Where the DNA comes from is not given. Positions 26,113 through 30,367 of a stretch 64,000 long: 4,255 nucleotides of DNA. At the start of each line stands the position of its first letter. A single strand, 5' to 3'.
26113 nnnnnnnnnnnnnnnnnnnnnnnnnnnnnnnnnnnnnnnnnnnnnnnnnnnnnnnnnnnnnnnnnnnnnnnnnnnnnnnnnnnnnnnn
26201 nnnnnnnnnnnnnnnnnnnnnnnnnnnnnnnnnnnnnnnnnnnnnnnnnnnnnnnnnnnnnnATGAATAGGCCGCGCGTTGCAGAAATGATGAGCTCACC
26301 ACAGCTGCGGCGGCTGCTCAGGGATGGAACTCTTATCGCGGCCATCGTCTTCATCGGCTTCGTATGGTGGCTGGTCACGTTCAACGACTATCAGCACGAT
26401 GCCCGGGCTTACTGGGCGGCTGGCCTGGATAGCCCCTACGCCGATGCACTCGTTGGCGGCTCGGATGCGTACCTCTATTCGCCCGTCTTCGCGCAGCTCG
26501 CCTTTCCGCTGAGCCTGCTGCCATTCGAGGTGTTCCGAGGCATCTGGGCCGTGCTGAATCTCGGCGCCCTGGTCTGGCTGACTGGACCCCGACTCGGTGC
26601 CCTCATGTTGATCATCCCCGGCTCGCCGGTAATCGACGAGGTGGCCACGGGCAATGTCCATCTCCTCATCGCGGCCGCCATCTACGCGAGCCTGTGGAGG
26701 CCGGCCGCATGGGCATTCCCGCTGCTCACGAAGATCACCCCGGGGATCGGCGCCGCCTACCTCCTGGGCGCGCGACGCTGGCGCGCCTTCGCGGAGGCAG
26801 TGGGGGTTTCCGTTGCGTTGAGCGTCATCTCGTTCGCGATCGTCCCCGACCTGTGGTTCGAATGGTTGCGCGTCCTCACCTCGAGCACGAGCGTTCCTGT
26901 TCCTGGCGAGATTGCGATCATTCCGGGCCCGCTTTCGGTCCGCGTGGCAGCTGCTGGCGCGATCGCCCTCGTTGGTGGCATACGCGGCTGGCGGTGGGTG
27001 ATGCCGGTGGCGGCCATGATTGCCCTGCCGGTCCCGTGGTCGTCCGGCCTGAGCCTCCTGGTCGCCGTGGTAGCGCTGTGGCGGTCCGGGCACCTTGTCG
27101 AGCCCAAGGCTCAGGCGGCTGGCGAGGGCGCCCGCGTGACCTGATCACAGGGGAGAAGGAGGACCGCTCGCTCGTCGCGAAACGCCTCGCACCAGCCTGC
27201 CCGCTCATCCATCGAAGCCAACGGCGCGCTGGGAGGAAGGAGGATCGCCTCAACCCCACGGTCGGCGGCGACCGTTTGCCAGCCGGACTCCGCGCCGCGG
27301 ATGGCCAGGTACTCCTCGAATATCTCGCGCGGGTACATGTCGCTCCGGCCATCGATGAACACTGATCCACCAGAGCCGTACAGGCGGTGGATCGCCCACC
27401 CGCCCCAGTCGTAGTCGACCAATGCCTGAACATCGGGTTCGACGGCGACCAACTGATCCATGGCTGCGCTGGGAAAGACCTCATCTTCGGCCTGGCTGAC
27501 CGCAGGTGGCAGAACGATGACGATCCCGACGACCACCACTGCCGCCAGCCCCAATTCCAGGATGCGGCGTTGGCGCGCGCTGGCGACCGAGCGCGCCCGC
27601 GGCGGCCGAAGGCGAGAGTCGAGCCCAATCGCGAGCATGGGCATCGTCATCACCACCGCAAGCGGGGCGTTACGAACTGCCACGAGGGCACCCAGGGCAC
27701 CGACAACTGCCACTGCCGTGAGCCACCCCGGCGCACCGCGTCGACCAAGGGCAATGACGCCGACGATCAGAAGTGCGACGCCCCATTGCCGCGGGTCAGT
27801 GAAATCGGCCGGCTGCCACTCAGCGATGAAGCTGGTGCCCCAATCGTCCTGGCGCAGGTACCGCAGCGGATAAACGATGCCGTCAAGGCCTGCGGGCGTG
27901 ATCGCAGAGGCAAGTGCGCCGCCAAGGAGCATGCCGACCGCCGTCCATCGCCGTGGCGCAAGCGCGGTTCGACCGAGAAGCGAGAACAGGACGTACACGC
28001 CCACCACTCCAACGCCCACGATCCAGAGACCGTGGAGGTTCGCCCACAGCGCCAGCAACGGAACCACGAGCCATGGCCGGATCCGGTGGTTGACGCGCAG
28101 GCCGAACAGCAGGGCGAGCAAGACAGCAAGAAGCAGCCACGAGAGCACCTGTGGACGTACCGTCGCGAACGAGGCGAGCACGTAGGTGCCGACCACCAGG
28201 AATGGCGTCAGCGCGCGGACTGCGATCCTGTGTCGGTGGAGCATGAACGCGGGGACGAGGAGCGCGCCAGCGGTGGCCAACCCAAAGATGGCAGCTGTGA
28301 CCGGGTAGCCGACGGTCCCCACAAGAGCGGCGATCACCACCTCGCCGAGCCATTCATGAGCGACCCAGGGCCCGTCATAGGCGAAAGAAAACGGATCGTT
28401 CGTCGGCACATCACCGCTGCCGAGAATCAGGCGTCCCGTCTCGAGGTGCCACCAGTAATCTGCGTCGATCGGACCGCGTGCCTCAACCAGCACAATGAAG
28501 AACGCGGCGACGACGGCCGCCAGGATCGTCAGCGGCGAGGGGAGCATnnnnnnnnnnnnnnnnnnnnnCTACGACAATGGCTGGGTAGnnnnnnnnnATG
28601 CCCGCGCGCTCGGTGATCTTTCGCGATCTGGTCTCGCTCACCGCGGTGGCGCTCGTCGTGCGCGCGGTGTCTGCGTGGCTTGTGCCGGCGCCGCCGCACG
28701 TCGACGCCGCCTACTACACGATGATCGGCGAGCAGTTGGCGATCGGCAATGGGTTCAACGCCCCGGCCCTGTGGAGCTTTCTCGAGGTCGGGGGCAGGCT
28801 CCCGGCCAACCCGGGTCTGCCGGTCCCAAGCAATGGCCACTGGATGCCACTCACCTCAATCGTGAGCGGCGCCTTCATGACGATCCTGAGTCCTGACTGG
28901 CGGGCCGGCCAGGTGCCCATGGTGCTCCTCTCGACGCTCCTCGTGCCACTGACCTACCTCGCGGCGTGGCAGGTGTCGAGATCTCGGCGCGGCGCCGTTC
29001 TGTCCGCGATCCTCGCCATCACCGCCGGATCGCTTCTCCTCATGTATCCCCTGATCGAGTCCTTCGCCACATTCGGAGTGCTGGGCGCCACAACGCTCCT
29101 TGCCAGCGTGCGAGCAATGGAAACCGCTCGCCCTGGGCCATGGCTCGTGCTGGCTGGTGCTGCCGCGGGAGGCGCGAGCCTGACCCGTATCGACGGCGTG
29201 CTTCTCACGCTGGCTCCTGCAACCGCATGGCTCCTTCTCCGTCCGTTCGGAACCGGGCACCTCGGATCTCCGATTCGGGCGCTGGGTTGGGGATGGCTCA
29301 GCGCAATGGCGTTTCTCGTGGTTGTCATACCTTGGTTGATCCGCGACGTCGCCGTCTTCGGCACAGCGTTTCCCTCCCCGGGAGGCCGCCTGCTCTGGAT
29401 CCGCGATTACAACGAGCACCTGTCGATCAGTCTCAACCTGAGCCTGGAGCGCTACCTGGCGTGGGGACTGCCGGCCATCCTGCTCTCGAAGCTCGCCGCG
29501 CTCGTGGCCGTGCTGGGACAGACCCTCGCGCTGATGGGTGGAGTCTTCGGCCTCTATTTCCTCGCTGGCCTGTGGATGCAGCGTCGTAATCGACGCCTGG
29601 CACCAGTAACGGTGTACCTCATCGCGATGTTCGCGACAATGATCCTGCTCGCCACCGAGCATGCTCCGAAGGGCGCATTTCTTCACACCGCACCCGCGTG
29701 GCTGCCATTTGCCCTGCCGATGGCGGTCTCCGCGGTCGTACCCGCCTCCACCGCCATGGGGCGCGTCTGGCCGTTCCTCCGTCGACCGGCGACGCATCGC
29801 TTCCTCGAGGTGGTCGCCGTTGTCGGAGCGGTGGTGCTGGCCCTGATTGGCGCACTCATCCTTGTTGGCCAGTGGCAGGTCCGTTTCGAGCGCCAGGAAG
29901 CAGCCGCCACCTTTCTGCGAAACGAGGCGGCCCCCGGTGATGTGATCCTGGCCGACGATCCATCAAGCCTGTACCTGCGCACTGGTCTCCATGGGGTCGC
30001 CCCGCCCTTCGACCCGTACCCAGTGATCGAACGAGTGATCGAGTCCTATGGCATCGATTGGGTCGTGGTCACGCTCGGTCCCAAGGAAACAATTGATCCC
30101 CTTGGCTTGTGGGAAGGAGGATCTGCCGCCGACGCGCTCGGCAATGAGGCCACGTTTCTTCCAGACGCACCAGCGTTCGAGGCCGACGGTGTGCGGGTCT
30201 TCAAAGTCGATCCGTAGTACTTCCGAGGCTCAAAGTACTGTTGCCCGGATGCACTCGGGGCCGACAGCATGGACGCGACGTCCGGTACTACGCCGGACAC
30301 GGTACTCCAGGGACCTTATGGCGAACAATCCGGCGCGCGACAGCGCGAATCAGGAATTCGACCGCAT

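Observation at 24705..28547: Paralogous pair of uncharacterised GT-C-like polytopic proteins in opposite orientation flanking GT87 paralog 5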

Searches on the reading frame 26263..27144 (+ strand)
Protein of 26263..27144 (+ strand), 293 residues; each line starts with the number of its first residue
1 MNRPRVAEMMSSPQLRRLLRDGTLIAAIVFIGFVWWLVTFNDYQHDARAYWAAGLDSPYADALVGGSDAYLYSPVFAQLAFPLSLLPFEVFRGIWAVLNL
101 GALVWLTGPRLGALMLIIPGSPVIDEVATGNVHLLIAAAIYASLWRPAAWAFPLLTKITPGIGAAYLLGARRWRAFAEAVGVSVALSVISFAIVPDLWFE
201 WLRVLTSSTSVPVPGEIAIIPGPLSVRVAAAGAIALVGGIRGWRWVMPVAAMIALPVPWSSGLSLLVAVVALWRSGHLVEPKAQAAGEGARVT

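Call 4: search_protein_families(library=pfam, proteins=[window:26263-27144:+], max_evalue=1)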
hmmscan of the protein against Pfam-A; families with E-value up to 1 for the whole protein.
window:26263-27144:+ (293 aa): 2 families
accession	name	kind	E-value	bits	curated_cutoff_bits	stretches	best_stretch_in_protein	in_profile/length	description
PF09594.16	GT87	-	1.9e-15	57.7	25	1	70-274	1-214/237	Glycosyltransferase family 87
PF02487.23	CLN3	-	0.11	12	31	1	159-199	119-159/395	CLN3 protein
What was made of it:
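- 26263..27144 (+): GT87-family GT-C gene (293 aa) between A and B. It overlaps the stop of A by 8 nt and the 3' end of B by 34 nt. Pfam GT87 at 1.9e-15 (call 4).
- Checked: The middle ORF, 26263..27144 (+), matches Pfam GT87 at 1.9e-15 (call 4).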

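Call 5: search_protein_families(library=ncbifam, proteins=[window:26263-27144:+], max_evalue=1)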
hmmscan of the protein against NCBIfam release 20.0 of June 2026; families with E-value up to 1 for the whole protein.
window:26263-27144:+ (293 aa): 1 family
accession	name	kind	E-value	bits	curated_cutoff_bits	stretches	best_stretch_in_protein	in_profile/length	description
NF009915.0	PRK13375.1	equivalog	7.3e-06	24.8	413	1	69-201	93-245/425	mannosyltransferase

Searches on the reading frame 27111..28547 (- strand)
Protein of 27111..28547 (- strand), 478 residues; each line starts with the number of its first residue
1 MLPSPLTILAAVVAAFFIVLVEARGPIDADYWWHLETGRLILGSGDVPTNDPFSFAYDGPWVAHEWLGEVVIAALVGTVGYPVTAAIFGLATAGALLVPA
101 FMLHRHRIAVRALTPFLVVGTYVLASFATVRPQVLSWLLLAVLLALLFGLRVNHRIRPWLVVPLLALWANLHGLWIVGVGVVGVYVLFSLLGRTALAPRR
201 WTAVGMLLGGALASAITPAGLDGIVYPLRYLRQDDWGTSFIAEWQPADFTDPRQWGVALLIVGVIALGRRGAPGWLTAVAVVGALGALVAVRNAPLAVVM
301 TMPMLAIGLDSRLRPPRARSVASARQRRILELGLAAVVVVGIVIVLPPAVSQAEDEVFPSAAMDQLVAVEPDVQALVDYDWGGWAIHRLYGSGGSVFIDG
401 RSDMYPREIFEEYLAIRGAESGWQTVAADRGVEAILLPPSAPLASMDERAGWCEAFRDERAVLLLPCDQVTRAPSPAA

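Call 4: search_protein_families(library=pfam, proteins=[window:27111-28547:-], max_evalue=1)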
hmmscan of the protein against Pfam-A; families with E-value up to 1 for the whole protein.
window:27111-28547:- (478 aa): 1 family
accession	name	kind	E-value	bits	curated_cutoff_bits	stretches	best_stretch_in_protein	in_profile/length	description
PF04831.18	POPDC1-3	-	0.95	10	28.1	0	93-159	9-78/140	POPDC1-3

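Call 5: search_protein_families(library=ncbifam, proteins=[window:27111-28547:-], max_evalue=1)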
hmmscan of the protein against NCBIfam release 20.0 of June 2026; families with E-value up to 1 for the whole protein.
window:27111-28547:- (478 aa): 0 families

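Call 7: search_solved_structures(query=window:27111-28547:-, max_evalue=10)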
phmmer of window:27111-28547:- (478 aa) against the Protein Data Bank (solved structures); distinct sequences matched with E-value up to 10: 4.
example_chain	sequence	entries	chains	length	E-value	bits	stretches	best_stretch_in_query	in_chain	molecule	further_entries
6lmu_A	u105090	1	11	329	0.98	11.3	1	186-217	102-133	Calcium homeostasis modulator protein 2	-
8rmk_A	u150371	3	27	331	0.99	11.3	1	186-217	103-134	Calcium homeostasis modulator protein 2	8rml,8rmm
6uiv_A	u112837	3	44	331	0.99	11.3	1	186-217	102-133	Calcium homeostasis modulator protein 2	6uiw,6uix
6vak_A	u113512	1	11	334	1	11.2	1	186-217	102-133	Calcium homeostasis modulator protein 2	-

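Call 10: find_homologous_proteins(query=window:27111-28547:-, max_evalue=0.001)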
Query window:27111-28547:- (478 aa): 642 proteins with E <= 0.001 among 8000 candidates; the best 120 are listed.
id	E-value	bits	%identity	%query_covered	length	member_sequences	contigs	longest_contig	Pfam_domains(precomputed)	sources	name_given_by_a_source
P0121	2.5e-296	1001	97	100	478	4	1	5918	-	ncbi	ncbi:MAG: hypothetical protein WKH68_07480 [Candidatus Limnocylindria bacterium]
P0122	4.0e-255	865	82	100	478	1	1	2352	-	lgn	-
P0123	8.6e-226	768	74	98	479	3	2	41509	-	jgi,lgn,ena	-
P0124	2.7e-224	764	72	98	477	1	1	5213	-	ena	-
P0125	2.9e-208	711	68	98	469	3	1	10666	-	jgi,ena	-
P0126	5.1e-205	700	68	97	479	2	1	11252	-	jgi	-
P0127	5.6e-202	690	67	97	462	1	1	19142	-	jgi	jgi:hypothetical protein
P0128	2.6e-200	684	67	98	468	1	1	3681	-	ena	-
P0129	3.3e-200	684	67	98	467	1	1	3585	-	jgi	jgi:hypothetical protein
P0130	4.0e-199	681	67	97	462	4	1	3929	-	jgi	jgi:hypothetical protein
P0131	1.0e-198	679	65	98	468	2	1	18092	-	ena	-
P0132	2.2e-198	678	66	97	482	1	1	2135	-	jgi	jgi:hypothetical protein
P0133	5.6e-198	677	67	98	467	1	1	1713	-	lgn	-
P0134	6.3e-198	677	65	98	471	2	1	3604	-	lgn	-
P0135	1.1e-197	676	67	97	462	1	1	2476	-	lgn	-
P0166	3.0e-127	443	46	97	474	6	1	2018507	-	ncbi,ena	-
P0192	2.0e-118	414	46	96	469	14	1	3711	PF23600.2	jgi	jgi:hypothetical protein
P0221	2.9e-114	401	45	97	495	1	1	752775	-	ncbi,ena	-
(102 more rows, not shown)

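Call 12: search_protein_families(library=pfam, proteins=[P0192, P0166, P0221], max_evalue=1)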
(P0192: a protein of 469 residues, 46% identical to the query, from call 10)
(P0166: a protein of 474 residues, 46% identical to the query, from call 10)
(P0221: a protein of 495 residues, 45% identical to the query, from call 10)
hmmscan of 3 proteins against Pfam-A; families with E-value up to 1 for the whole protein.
P0192 (469 aa): 1 family
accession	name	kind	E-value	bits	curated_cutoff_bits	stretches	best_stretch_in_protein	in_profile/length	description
PF23600.1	DUF7139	-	1.3e-05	25.3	30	1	249-336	20-106/150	Domain of unknown function (DUF7139)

P0166 (474 aa): 0 families

P0221 (495 aa): 2 families
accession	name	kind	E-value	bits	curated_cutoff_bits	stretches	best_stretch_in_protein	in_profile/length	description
PF14019.11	DUF4235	-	0.0095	16.4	27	1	96-123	42-69/77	Protein of unknown function (DUF4235)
PF23494.1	bPH_10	-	0.1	12.5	27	1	8-38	45-75/151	YqeB-like bacterial PH domain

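Call 59: predict_structure(alignment_id=A3)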
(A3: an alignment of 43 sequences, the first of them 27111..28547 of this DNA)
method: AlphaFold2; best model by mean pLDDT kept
length: 478 residues; sequences in the alignment: 43
mean_pLDDT: 93.7   pTM: 0.92
mean pLDDT of the five models: 93.7, 92.8, 92.3, 92.3, 92.1
residues with pLDDT >= 90: 407; 70-90: 54; 50-70: 15; < 50: 2
segments of 3 or more residues with pLDDT < 50: none
pLDDT, mean of each block of 10 residues (from residue 1): 95 98 93 96 95 91 91 98 98 99 97 98 97 97 98 98 97 95 99 98 98 93 82 61 86 96 93 97 96 97 98 91 95 98 95 91 95 96 95 94 85 95 95 97 89 95 94 63
secondary structure, 60 per line:
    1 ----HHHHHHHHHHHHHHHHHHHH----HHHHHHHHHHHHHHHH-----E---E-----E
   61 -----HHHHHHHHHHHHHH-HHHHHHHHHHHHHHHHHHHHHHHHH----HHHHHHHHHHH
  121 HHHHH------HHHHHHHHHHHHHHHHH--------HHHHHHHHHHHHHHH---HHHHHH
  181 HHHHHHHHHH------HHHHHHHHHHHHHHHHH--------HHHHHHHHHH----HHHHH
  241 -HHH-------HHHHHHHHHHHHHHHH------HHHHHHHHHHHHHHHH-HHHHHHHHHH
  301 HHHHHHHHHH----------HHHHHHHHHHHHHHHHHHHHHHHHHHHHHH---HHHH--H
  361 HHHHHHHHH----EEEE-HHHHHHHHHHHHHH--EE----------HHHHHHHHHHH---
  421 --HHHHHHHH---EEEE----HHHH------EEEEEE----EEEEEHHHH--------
elements in order: H5-24 H29-44 H66-79 H81-105 H110-125 H132-148 H157-171 H175-190 H197-213 H222-231 H236-240 H252-267 H274-289 H291-310 H321-350 H354-357 H360-369 E374-377 H379-392 H407-417 H423-430 E434-437 H442-445 E452-457 E462-466 H467-470
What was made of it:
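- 27111..28547 (-): ORF B, 478 aa: paralogue of A (B-type orthologue group) with the same fold and all family-invariant residues. AF2 pLDDT 93.7, pTM 0.92 (call 59).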

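Call 63: fold_search(model_id=the predicted structure, library=pdb)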
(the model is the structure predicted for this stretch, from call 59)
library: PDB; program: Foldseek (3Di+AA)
matches with E <= 10: 156; with E <= 0.001: 14
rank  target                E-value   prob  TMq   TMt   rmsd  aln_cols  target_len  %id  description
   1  8age_A                1.6e-06  1.00  0.61  0.47  10.3       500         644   13  Structure of yeast oligosaccharylransferase complex with acceptor peptide bound (released 2022-12-07)
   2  7oci_F                3.0e-06  1.00  0.57  0.45  11.0       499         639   13  Cryo-EM structure of yeast Ost6p containing oligosaccharyltransferase complex (released 2022-02-16)
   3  8pn9_A                5.4e-06  1.00  0.63  0.48   9.5       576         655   11  Structure of human oligosaccharyltransferase OST-A complex bound to NGI-1 (released 2024-05-08)
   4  8agc_A                5.7e-06  1.00  0.63  0.46   6.7       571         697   12  Structure of yeast oligosaccharylransferase complex with lipid-linked oligosaccharide and non-acceptor peptide bound (released 2022-12-07)
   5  6c26_A                2.1e-05  1.00  0.54  0.42  12.2       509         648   12  The Cryo-EM structure of a eukaryotic oligosaccharyl transferase complex (released 2018-01-31)
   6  7zli_A                5.3e-05  1.00  0.47  0.37  11.2       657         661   10  Cryo-EM structure of C-mannosyltransferase CeDPY19, in complex with Dol25-P-Man and bound to CMT2-Fab and anti-Fab nan (released 2023-01-11)
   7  6s7o_A                6.3e-05  1.00  0.58  0.44   8.9       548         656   11  Cryo-EM structure of human oligosaccharyltransferase complex OST-A (released 2019-12-18)
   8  7zlg_A                9.2e-05  1.00  0.51  0.40  10.6       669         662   10  Cryo-EM structure of C-mannosyltransferase CeDPY19, in complex with acceptor peptide and bound to CMT2-Fab and anti-Fa (released 2023-01-11)
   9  7zlh_A                1.4e-04  1.00  0.46  0.36  11.0       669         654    9  Cryo-EM structure of C-mannosyltransferase CeDPY19, in apo state, bound to CMT2-Fab and anti-Fab nanobody (released 2023-01-11)
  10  8if8_C                2.4e-04  1.00  0.50  0.42   8.0       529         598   17  Arabinosyltransferase AftA (released 2023-05-31)
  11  7e9s_A                5.4e-04  1.00  0.56  0.34   9.9       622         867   13  Archaeal oligosaccharyltransferase AglB from Archaeoglobus fulgidus in complex with an inhibitory peptide and a dolich (released 2021-09-08)
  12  6w98_A                5.6e-04  1.00  0.49  0.22   8.6       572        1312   15  Single-Particle Cryo-EM Structure of Arabinofuranosyltransferase AftD from Mycobacteria (released 2020-05-13)
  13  6gxc_A                9.4e-04  1.00  0.56  0.41   8.5       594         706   12  Bacterial oligosaccharyltransferase PglB in complex with an inhibitory peptide and a reactive lipid-linked oligosaccha (released 2018-11-14)
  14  3waj                  9.8e-04  1.00  0.50  0.33  11.4       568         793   11  Crystal structure of the Archaeoglobus fulgidus oligosaccharyltransferase (O29867_ARCFU) complex with Zn and sulfate (released 2013-10-30)
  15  5f15                  2.1e-03  1.00  0.53  0.48  10.2       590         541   15  Crystal Structure of ArnT from Cupriavidus metallidurans bound to Undecaprenyl phosphate (released 2016-02-17)
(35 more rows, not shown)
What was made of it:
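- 27111..28547 (-): Foldseek top hits STT3 8age_A at 1.6e-6 and 8agc_A at TMq 0.63; isolated AglB C-terminal domain 3vu0_C at probability 0.99 (call 63).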

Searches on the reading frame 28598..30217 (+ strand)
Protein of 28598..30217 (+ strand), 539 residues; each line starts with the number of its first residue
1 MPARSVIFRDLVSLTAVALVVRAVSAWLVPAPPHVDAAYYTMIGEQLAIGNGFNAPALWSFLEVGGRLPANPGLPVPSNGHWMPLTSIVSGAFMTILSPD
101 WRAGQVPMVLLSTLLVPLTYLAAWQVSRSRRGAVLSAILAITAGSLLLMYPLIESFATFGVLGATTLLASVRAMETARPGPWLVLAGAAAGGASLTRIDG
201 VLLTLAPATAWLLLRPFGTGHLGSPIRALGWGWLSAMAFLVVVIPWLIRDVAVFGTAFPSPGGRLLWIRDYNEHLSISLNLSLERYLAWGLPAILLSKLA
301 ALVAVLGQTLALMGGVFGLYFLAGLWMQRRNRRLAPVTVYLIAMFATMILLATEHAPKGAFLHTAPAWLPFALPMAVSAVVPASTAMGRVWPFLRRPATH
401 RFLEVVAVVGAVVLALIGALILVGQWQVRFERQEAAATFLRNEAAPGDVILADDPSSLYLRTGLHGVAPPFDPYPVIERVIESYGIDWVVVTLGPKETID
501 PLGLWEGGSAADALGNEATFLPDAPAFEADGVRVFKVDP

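Call 4: search_protein_families(library=pfam, proteins=[window:28598-30217:+], max_evalue=1)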
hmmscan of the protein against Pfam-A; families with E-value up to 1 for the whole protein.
window:28598-30217:+ (539 aa): 0 families
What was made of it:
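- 28598..30217 (+): 539-aa divergent GT39/PMT-like GT-C gene, divergently transcribed from B. It is syntenic with the A/B pair in most Limnocylindria loci. The protein itself has no Pfam hit (call 4).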

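Call 5: search_protein_families(library=ncbifam, proteins=[window:28598-30217:+], max_evalue=1)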
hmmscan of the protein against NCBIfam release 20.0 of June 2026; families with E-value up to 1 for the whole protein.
window:28598-30217:+ (539 aa): 2 families
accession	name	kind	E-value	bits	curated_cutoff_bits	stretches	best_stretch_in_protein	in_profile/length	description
NF050123.1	SURF1_Mycobac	exception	0.5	9.6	190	0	96-130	3-34/238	SURF1 family cytochrome oxidase biogenesis protein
TIGR04154.1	archaeo_STT3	subfamily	0.82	7.9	450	1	301-425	202-326/831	oligosaccharyl transferase, archaeosortase A system-associated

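Call 46: find_homologous_proteins(query=window:28598-30217:+, max_evalue=0.001)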
Query window:28598-30217:+ (539 aa): 594 proteins with E <= 0.001 among 8000 candidates; the best 120 are listed.
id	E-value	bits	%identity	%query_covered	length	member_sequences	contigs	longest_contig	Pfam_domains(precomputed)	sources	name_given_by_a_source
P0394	0.0e+0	1125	96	100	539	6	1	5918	PF02366.25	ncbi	ncbi:MAG: phospholipid carrier-dependent glycosyltransferase [Candidatus Limnocylindria bacterium]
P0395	3.6e-260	883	75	100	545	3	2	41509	PF02366.25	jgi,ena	-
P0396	3.0e-249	847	72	100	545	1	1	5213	PF02366.25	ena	-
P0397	2.1e-246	837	72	98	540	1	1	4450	-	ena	-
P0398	2.9e-245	834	71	100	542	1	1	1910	-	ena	-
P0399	5.0e-240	816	71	100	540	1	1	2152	PF02366.25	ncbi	-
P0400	8.8e-237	806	69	99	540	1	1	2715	-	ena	-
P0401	2.0e-236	804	70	100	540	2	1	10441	PF02366.25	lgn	-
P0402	8.9e-236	802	69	99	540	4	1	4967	PF13231.13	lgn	-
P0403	2.0e-235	801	70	100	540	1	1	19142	-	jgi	jgi:hypothetical protein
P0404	2.9e-235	801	70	100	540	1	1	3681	PF13231.13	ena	-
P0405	7.8e-235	799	69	100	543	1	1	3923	-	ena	-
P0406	2.8e-234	797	70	100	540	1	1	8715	PF02366.25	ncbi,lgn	-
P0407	1.2e-233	795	67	100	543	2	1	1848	-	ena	-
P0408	1.3e-233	795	68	100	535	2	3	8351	PF02366.25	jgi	jgi:hypothetical protein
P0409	2.1e-232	791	69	100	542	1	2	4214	PF02366.25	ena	-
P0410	4.8e-232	790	69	100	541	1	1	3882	PF13231.13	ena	-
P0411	2.3e-230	784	69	99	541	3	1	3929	PF02366.25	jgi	jgi:hypothetical protein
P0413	1.1e-229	782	69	95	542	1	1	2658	PF02366.25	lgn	-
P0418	1.6e-226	772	67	100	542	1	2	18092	PF13231.13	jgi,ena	-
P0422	4.7e-223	760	65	100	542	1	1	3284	PF13231.13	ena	-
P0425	1.9e-219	748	66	100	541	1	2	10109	PF02366.25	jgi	jgi:hypothetical protein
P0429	9.3e-218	743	66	94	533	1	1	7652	PF02366.25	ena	-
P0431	1.0e-216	739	65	99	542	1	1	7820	PF02366.25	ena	-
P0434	6.9e-213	727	66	98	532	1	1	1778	PF13231.13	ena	-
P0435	1.7e-211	722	64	100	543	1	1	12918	PF02366.25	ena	-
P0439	3.6e-180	619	57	98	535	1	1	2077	PF02366.25,PF13231.13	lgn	-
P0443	5.0e-178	612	56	98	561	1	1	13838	PF13231.13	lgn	-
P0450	1.9e-172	593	56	98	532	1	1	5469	PF02366.25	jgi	jgi:4-amino-4-deoxy-L-arabinose transferase-like glycosyltransferase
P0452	1.9e-171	590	55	98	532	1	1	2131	PF13231.13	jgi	jgi:4-amino-4-deoxy-L-arabinose transferase-like glycosyltransferase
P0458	5.1e-170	585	55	98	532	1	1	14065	PF02366.25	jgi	jgi:4-amino-4-deoxy-L-arabinose transferase-like glycosyltransferase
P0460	2.6e-169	583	54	99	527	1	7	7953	PF13231.13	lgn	-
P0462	3.8e-168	579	54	99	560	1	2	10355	PF13231.13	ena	-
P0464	2.3e-167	576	53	99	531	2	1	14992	PF13231.13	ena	-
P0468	1.3e-166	574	53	99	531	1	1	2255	PF13231.13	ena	-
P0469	1.3e-166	574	55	98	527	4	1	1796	PF13231.13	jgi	jgi:4-amino-4-deoxy-L-arabinose transferase-like glycosyltransferase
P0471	1.5e-166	574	54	94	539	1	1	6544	PF13231.13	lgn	-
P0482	1.7e-165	570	54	99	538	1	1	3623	PF02366.25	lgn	-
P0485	3.1e-165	569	53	99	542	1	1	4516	PF13231.13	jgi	-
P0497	2.1e-164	567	54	94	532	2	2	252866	PF02366.25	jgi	jgi:4-amino-4-deoxy-L-arabinose transferase-like glycosyltransferase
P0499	2.7e-164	566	52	94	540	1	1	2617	PF13231.13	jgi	jgi:Dolichyl-phosphate-mannose-protein mannosyltransferase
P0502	3.9e-164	566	53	98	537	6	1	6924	PF13231.13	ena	-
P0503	4.0e-164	566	53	94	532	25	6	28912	PF02366.25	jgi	jgi:4-amino-4-deoxy-L-arabinose transferase-like glycosyltransferase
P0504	5.1e-164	565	54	98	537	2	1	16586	PF13231.13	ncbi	ncbi:MAG TPA: glycosyltransferase family 39 protein [Candidatus Limnocylindria bacterium]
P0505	6.9e-164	565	54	94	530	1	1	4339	PF13231.13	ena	-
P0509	1.1e-163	564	54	99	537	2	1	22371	PF02366.25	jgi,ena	-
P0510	1.2e-163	564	54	94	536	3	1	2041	PF13231.13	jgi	jgi:4-amino-4-deoxy-L-arabinose transferase-like glycosyltransferase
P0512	1.5e-163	564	54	99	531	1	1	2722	PF13231.13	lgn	-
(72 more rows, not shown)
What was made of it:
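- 28598..30217 (+): Homologues carry PF02366 or PF13231 and NCBI names them 'glycosyltransferase family 39 protein' (call 46).
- On GT39 / GT83 (PMT, PMT_2, ArnT): The neighbouring 539-aa protein's family does match (call 46).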
